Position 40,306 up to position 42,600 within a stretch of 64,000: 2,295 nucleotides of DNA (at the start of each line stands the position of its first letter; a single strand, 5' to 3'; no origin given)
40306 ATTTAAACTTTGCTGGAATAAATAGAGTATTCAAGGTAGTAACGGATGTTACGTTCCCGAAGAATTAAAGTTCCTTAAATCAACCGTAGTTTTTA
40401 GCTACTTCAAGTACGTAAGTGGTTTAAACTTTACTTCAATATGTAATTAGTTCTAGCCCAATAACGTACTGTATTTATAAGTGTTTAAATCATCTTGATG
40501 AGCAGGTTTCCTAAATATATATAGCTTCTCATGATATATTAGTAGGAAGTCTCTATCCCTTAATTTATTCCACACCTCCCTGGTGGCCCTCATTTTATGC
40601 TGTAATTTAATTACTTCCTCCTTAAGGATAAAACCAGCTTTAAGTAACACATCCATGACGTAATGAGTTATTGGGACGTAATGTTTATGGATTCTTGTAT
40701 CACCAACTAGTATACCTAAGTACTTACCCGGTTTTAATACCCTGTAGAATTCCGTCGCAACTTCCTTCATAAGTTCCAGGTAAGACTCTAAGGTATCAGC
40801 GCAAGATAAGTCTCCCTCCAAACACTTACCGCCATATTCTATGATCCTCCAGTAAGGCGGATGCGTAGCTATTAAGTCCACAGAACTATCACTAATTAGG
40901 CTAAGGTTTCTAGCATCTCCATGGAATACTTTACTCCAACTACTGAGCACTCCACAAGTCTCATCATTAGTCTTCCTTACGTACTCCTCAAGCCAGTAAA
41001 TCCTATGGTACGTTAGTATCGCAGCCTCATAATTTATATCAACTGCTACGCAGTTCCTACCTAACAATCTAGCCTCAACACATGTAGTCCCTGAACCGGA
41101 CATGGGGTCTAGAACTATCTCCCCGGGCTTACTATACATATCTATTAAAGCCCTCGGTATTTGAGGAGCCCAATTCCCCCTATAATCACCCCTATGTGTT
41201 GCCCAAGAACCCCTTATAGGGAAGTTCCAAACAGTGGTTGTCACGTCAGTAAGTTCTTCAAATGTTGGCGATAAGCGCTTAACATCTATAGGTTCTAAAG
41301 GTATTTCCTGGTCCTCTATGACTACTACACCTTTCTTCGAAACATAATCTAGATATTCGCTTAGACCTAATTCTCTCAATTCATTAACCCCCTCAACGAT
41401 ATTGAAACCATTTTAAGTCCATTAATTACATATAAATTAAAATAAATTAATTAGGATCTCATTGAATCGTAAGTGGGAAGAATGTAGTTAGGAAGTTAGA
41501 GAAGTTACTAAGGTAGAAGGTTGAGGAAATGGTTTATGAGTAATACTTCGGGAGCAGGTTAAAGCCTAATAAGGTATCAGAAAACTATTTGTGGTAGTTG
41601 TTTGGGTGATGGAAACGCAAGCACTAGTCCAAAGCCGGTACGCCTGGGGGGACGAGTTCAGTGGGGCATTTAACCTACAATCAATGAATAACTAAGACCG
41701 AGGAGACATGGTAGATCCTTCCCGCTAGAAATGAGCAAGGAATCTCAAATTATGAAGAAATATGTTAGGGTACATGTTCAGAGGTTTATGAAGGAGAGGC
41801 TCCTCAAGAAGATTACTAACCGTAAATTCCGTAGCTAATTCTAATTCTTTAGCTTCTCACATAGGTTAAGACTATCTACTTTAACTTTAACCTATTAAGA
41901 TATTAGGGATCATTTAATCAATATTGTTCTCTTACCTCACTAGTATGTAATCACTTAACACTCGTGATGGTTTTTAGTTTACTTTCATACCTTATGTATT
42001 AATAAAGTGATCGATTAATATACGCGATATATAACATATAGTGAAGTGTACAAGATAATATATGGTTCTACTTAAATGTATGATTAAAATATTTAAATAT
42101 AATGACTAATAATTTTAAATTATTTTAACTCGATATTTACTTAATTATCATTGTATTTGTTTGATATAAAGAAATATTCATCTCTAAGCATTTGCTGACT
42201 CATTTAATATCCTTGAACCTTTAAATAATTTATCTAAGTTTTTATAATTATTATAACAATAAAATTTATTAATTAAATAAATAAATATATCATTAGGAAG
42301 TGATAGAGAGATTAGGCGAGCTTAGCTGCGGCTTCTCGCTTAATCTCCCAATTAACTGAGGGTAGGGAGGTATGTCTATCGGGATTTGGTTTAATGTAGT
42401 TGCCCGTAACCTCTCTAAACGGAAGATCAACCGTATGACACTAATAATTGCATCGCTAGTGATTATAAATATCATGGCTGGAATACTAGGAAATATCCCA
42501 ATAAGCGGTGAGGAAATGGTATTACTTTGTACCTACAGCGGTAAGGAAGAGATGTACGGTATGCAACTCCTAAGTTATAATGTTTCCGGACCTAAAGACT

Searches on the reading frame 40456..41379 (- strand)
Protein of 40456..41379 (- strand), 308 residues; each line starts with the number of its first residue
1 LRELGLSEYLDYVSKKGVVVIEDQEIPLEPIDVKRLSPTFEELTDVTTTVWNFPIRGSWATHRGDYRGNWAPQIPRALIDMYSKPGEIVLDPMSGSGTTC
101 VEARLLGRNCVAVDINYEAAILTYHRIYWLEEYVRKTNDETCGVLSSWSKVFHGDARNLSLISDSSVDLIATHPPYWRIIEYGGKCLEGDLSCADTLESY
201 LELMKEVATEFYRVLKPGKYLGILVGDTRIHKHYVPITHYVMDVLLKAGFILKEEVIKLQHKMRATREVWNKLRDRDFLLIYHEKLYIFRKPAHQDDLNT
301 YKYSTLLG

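Call 29: search_protein_families(library=pfam, proteins=[window:40456-41379:-], max_evalue=0.001)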
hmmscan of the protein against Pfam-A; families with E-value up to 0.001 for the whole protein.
window:40456-41379:- (308 aa): 2 families
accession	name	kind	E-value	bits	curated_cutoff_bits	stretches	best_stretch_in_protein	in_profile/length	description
PF01555.25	N6_N4_Mtase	-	7.5e-28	98.4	26.7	2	14-119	105-215/221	DNA methylase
PF01170.24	UPF0020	-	2.3e-10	40.9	22.3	1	83-181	26-136/197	RMKL-like, methyltransferase domain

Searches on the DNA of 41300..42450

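Call 92: search_rna_families(source=window, start=41300, end=42450, threshold=evalue, max_evalue=0.1)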
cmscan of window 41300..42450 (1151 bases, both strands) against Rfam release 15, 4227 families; matches with E-value up to 0.1: 0.
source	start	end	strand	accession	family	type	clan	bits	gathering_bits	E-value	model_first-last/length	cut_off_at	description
